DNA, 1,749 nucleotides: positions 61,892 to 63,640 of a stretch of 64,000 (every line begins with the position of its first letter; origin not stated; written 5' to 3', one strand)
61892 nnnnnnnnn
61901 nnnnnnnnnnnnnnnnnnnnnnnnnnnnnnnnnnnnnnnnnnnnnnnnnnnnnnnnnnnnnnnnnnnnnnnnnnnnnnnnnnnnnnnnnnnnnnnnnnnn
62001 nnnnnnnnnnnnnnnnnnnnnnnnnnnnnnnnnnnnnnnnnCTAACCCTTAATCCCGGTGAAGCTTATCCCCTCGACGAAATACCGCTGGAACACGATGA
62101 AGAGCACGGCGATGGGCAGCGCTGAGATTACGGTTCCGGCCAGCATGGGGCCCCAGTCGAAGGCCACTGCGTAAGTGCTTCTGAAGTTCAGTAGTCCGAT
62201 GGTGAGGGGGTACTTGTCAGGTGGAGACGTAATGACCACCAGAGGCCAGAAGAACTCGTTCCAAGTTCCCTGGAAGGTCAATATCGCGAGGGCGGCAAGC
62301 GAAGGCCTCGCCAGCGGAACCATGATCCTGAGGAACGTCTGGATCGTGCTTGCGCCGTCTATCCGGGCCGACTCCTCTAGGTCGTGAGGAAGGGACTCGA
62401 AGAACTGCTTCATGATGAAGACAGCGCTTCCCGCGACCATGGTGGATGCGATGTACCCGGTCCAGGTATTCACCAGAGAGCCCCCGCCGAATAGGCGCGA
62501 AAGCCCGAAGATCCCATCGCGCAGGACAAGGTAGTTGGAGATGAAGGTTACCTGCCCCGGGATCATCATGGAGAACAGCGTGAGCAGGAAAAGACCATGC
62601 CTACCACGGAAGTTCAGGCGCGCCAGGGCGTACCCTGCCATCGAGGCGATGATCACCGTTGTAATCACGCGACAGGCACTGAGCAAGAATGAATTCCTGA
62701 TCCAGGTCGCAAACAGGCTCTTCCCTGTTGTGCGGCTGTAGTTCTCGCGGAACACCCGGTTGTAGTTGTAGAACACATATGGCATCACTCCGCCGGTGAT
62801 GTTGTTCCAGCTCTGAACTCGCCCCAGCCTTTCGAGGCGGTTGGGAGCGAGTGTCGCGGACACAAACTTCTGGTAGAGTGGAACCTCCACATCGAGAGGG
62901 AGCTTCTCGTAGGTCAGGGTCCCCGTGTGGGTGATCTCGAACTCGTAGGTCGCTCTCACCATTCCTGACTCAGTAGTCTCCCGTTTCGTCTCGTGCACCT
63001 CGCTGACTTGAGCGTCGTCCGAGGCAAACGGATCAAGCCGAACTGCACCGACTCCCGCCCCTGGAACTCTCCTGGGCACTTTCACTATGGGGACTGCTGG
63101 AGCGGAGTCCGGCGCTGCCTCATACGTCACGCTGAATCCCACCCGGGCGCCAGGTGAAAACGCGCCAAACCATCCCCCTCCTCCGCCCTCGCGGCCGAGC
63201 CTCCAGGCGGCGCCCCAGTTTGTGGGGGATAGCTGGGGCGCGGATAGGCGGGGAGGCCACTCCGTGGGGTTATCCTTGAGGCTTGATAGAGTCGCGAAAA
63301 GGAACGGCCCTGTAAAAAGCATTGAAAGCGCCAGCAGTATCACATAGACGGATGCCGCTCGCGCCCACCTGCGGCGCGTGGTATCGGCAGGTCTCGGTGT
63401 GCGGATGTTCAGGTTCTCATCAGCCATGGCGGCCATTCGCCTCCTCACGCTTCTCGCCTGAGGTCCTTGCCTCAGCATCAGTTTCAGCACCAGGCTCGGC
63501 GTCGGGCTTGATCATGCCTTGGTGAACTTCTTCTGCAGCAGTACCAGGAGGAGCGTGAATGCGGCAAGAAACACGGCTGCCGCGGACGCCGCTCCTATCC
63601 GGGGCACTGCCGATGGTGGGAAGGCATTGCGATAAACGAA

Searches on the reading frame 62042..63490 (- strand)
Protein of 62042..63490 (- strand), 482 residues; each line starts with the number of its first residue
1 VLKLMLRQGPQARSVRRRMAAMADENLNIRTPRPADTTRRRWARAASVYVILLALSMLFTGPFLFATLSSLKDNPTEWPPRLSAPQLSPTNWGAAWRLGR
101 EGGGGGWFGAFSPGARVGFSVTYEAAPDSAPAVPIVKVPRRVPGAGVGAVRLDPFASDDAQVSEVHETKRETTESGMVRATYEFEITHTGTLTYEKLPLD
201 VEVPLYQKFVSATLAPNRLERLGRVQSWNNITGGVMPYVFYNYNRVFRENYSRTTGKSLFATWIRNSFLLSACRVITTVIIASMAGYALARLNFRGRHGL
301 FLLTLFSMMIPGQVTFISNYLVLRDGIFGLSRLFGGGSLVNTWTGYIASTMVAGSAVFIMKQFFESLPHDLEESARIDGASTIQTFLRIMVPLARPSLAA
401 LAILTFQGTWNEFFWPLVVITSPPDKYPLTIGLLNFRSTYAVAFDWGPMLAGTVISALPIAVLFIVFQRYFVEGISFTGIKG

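Call 46: search_protein_families(library=pfam, proteins=[window:62042-63490:-], max_evalue=0.0001)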
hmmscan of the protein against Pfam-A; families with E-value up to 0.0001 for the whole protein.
window:62042-63490:- (482 aa): 1 family
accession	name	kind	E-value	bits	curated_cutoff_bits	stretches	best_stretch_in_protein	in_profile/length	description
PF00528.27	BPD_transp_1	-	3.9e-21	76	26.4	1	283-471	2-178/184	Binding-protein-dependent transport system inner membrane component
